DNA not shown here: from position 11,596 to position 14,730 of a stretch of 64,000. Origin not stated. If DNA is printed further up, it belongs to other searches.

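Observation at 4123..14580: Tandem array of five PorE/TolB-like envelope proteins with swapped C-terminal anchoring modules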

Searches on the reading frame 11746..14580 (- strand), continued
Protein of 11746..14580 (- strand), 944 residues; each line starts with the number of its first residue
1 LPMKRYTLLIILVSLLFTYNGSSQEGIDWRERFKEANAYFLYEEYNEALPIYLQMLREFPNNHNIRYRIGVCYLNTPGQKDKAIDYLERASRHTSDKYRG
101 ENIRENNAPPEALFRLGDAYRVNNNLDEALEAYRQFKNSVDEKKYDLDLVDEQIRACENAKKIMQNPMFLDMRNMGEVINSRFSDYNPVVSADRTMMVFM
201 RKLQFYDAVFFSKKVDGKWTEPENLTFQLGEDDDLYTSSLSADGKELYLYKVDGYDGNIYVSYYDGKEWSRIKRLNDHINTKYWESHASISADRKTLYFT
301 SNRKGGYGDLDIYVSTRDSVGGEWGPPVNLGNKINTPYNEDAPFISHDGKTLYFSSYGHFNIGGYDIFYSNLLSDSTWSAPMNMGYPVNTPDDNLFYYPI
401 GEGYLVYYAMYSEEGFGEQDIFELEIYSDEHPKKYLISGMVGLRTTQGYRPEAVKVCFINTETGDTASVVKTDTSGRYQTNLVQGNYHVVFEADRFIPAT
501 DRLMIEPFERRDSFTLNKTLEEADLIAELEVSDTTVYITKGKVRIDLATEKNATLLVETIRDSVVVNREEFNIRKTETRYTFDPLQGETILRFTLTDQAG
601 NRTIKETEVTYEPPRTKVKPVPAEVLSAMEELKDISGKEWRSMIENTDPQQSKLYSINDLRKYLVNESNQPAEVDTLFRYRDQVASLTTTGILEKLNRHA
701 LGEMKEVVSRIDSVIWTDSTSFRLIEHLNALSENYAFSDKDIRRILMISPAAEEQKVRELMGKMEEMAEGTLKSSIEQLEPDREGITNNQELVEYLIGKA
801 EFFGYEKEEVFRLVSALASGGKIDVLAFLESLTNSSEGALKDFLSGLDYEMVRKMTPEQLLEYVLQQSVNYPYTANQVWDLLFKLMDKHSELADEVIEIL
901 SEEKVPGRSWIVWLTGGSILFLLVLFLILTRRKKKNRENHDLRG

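Call 37: fold_search(model_id=the predicted structure, library=pdb)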
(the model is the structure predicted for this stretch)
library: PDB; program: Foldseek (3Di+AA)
matches with E <= 10: 1837; with E <= 0.001: 260
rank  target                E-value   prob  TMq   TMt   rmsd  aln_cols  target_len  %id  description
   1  2w8b_B                2.3e-09  1.00  0.19  0.40   5.6       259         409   15  Crystal structure of processed TolB in complex with Pal (released 2009-02-17)
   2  1l0q_A                2.4e-09  1.00  0.15  0.32  23.7       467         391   10  Tandem YVTN beta-propeller and PKD domains from an archaeal surface layer protein (released 2002-11-06)
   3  6pnv                  2.7e-09  1.00  0.19  0.40   6.3       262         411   15  1.42 Angstrom Resolution Crystal Structure of Translocation Protein TolB from Salmonella enterica (released 2019-07-17)
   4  2w8b_A                4.2e-09  1.00  0.19  0.41   5.2       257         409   15  Crystal structure of processed TolB in complex with Pal (released 2009-02-17)
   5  1crz                  1.1e-08  1.00  0.19  0.40   5.3       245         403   16  CRYSTAL STRUCTURE OF THE E. COLI TOLB PROTEIN (released 2000-08-16)
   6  3iax_A                1.1e-08  1.00  0.20  0.42  13.1       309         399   15  The crystal structure of the TolB box of Colicin A in complex with TolB reveals important differences in the recruitme (released 2009-10-13)
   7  2hqs_B                1.5e-08  1.00  0.19  0.41   5.6       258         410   16  Crystal structure of TolB/Pal complex (released 2007-04-03)
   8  2hqs_A                1.5e-08  1.00  0.19  0.41   5.3       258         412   15  Crystal structure of TolB/Pal complex (released 2007-04-03)
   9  1c5k                  1.5e-08  1.00  0.19  0.41   8.3       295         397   14  THE STRUCTURE OF TOLB, AN ESSENTIAL COMPONENT OF THE TOL-DEPENDENT TRANSLOCATION SYSTEM AND ITS INTERACTIONS WITH THE TR (released 2000-12-06)
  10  4r40_C                1.7e-08  1.00  0.19  0.41   8.5       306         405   15  Crystal Structure of TolB/Pal complex from Yersinia pestis. (released 2014-09-03)
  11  2ivz_A                2.2e-08  1.00  0.19  0.41  11.3       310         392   13  Structure of TolB in complex with a peptide of the colicin E9 T- domain (released 2006-08-16)
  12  4jml_A                2.6e-08  1.00  0.19  0.41   8.1       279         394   14  Crystal structure of the TolB(P201C)-ColicinE9 TBE peptide(A33C) complex. (released 2013-07-17)
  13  9a2l_MODEL_1_A        4.2e-08  1.00  0.19  0.38   5.3       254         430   17  Model of E. coli TolB by in-cell photo-crosslinking MS and deep learning (released 2023-02-24)
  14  4pwz_B                7.0e-08  1.00  0.18  0.39   6.4       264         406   16  Crystal structure of TolB protein from Yersinia pestis CO92 (released 2014-04-02)
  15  2ivz_C                7.0e-08  1.00  0.19  0.41  12.9       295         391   14  Structure of TolB in complex with a peptide of the colicin E9 T- domain (released 2006-08-16)
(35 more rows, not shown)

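Call 39: search_protein_families(library=pfam, proteins=[P0067, P0006, P0044, P0061], max_evalue=1)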
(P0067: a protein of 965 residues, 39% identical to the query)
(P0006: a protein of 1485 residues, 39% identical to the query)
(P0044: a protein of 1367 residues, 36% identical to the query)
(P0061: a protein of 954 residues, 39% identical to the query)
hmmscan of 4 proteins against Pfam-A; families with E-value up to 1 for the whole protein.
P0067 (965 aa): 10 families
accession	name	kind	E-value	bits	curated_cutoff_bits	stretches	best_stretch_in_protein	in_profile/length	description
PF07676.18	PD40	-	2.2e-17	63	20.9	2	334-371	2-37/38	WD40-like Beta Propeller Repeat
PF07719.23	TPR_2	-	0.00031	21.1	27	1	114-142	2-30/34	Tetratricopeptide repeat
PF19961.5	EAD8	-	0.00067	20.7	27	1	768-840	5-74/96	Effector-associated domain 8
PF13431.12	TPR_17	-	0.003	18.1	24.4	0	114-133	14-33/34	Tetratricopeptide repeat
PF21379.2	Gp6-like_1st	-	0.021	15.1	27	0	685-708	8-31/74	Baseplate wedge protein gp6-like, helical domain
PF13414.12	TPR_11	-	0.03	14.5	26.8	0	43-77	5-39/42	TPR repeat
PF01429.25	MBD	-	0.043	13.9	21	0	680-703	43-66/77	Methyl-CpG binding domain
PF20923.2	COMMD9_HN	-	0.34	11.7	27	0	851-906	10-66/75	COMMD9, helical N-terminal domain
PF13174.12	TPR_6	-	0.42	11.8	26.3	0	114-141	1-28/33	Tetratricopeptide repeat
PF08389.18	Xpo1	-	0.87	10.1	22.7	1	130-169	39-78/147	Exportin 1-like protein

P0006 (1485 aa): 21 families
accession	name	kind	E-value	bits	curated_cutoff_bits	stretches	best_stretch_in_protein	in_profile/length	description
PF07676.18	PD40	-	1.6e-20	72.9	20.9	2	281-316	4-37/38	WD40-like Beta Propeller Repeat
PF13174.12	TPR_6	-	0.00029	21.7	26.3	0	114-141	1-28/33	Tetratricopeptide repeat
PF07719.23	TPR_2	-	0.0007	20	27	0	114-138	2-26/34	Tetratricopeptide repeat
PF13620.12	CarboxypepD_reg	-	0.0011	19.7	32.3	1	441-514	2-74/82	Carboxypeptidase regulatory-like domain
PF13432.12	TPR_16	-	0.0028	18.5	32.7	1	38-87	3-51/65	Tetratricopeptide repeat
PF13428.12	TPR_14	-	0.003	18.5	23.5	0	39-73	8-42/44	Tetratricopeptide repeat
PF19961.5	EAD8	-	0.0058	17.7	27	0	1364-1448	6-86/96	Effector-associated domain 8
PF14559.12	TPR_19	-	0.01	16.6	25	1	46-95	5-53/68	Tetratricopeptide repeat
PF13181.12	TPR_8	-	0.093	13.4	25.7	0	114-138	2-26/34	Tetratricopeptide repeat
PF23357.1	DUF7088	-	0.11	13.2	27.8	1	950-1026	13-89/105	Domain of unknown function (DUF7088)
PF17870.6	Insulin_TMD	-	0.11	13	33.4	1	1464-1483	23-42/47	Insulin receptor trans-membrane segment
PF18634.6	RXLR_WY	-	0.12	12.8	26.7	1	1029-1058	10-39/51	RXLR phytopathogen effector protein WY-domain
PF10281.14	Ish1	-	0.2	12.5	26.6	0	881-903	7-32/37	Putative nuclear envelope organisation protein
PF00482.28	T2SSF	-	0.21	12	25.2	0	1408-1477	54-123/125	Type II secretion system (T2SS), protein F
PF25791.1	BREX_BrxC_wHTH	-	0.21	11.9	27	0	894-917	71-92/126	BREX ATP-binding protein BrxC winged helix-turn-helix domain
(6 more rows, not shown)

P0044 (1367 aa): 16 families
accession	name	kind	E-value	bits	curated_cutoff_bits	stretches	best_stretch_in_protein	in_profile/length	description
PF07676.18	PD40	-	4e-14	52.5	20.9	2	275-310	4-37/38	WD40-like Beta Propeller Repeat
PF05396.16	Phage_T7_Capsid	-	2.2e-06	28.6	27.1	0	664-710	11-59/188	Phage T7 capsid assembly protein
PF17267.7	DUF5333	-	0.00011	22.9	27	0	688-719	41-72/110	Family of unknown function (DUF5333)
PF07719.23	TPR_2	-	0.00026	21.3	27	1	108-132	2-26/34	Tetratricopeptide repeat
PF13174.12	TPR_6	-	0.00041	21.2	26.3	1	108-135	1-28/33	Tetratricopeptide repeat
PF09136.16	Glucodextran_B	-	0.0039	17.5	27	1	561-615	25-80/83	Glucodextranase, domain B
PF00515.34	TPR_1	-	0.007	16.6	27.8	1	108-132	2-26/34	Tetratricopeptide repeat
PF08587.17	UBA_2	-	0.011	16.2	23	0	1031-1046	11-26/45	Ubiquitin associated domain (UBA)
PF17963.7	Big_9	-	0.034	15.5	23.6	1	541-614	12-88/89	Bacterial Ig domain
PF22148.1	Fervidolysin_NPro-like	-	0.069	14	21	1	901-946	24-72/81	Fervidolysin N-terminal prodomain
PF09111.16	SLIDE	-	0.075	13.5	24.8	0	1019-1059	51-95/116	SLIDE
PF13428.12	TPR_14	-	0.1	13.8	23.5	0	30-63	5-38/44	Tetratricopeptide repeat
PF22993.4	SAM_EPH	-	0.11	12.6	27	0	1274-1289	22-37/60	Ephrin receptor 1 SAM domain-like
PF17210.9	SdrD_B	-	0.12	13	29.7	0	435-489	15-67/112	SdrD B-like domain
PF13432.12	TPR_16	-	0.33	11.9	32.7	0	108-132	32-56/65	Tetratricopeptide repeat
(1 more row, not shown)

P0061 (954 aa): 21 families
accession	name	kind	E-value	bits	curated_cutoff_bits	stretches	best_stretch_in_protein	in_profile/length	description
PF07676.18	PD40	-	1.2e-19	70.2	20.9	3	327-365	1-37/38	WD40-like Beta Propeller Repeat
PF13620.12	CarboxypepD_reg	-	1.7e-09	38.3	32.3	1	435-508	3-75/82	Carboxypeptidase regulatory-like domain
PF13174.12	TPR_6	-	6.1e-06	27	26.3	0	29-59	2-32/33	Tetratricopeptide repeat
PF13715.12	CarbopepD_reg_2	-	4.1e-05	24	32.2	1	465-517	26-80/88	CarboxypepD_reg-like domain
PF13432.12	TPR_16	-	0.00015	22.6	32.7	1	41-90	11-59/65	Tetratricopeptide repeat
PF13431.12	TPR_17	-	0.00017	22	24.4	0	108-128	13-33/34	Tetratricopeptide repeat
PF07719.23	TPR_2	-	0.0002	21.6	27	2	109-132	2-25/34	Tetratricopeptide repeat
PF14559.12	TPR_19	-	0.001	19.8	25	1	42-90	6-53/68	Tetratricopeptide repeat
PF17210.9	SdrD_B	-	0.001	19.7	29.7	1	450-510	26-86/112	SdrD B-like domain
PF08400.16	phage_tail_N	-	0.0012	19.3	26.6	1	442-505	25-80/134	Prophage tail fibre N-terminal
PF00515.34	TPR_1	-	0.0012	19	27.8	1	108-132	1-25/34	Tetratricopeptide repeat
PF12895.13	ANAPC3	-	0.0018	19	27.2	1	24-87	20-81/82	Anaphase-promoting complex, cyclosome, subunit 3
PF23194.1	NOMO_5th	-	0.0019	19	27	1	436-504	4-81/89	NOMO fifth transthyretin-like domain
PF23660.1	NOMO_8th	-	0.027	14.9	27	0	493-511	81-99/105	NOMO eighth prealbumin-like domain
PF13428.12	TPR_14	-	0.032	15.4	23.5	0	30-66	4-40/44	Tetratricopeptide repeat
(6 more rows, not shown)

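Call 54: find_encoding_contigs(protein=P0002, flank=10000, max_places=2)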
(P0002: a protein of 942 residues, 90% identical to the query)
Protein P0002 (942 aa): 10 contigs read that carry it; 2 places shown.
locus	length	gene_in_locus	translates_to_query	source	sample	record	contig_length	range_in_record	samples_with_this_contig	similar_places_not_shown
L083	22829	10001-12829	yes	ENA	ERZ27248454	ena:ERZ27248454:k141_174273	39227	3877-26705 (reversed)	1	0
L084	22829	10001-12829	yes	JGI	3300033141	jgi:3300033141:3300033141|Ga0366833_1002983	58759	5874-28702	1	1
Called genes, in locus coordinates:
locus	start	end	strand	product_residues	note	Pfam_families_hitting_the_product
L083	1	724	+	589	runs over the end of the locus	PF00501:AMP-binding, PF23562:AMP-binding_C_3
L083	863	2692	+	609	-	PF00501:AMP-binding, PF23562:AMP-binding_C_3 (weak)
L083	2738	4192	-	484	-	PF00474:SSF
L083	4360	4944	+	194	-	PF21176:RecR_HhH, PF02132:RecR_ZnF, PF01751:Toprim, PF13662:Toprim_4, PF21175:RecR_C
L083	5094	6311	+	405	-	PF00155:Aminotran_1_2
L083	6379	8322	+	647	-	PF00535:Glycos_transf_2, PF13641:Glyco_tranf_2_3, PF13632:Glyco_trans_2_3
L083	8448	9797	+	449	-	PF00364:Biotin_lipoyl, PF25917:BSH_RND (weak), PF25984:BSH_YknX (faint), PF25997:BSH_YhbJ (faint), PF02817:E3_binding, PF00198:2-oxoacid_dh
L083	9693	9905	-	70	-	-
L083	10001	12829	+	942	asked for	PF00515:TPR_1 (faint), PF07719:TPR_2 (faint), PF13174:TPR_6 (faint), PF13428:TPR_14 (faint), PF13432:TPR_16 (faint), PF14559:TPR_19 (weak), PF07676:PD40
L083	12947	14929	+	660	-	PF00515:TPR_1 (faint), PF07719:TPR_2 (faint), PF13181:TPR_8 (faint), PF13424:TPR_12 (faint), PF13432:TPR_16 (faint), PF14559:TPR_19 (faint), PF07676:PD40, PF00691:OmpA, +3 more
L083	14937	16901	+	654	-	PF13432:TPR_16 (faint), PF07676:PD40 (weak), PF13620:CarboxypepD_reg (weak), PF00691:OmpA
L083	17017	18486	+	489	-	PF07676:PD40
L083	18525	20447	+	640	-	PF13424:TPR_12 (faint), PF13174:TPR_6 (faint), PF07676:PD40 (weak)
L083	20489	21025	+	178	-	PF13302:Acetyltransf_3, PF13420:Acetyltransf_4, PF00583:Acetyltransf_1, PF13523:Acetyltransf_8 (weak)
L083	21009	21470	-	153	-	PF13588:HSDR_N_2, PF04313:HSDR_N (weak)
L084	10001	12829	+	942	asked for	PF00515:TPR_1 (faint), PF07719:TPR_2 (faint), PF13174:TPR_6 (faint), PF13428:TPR_14 (faint), PF13432:TPR_16 (faint), PF14559:TPR_19 (weak), PF07676:PD40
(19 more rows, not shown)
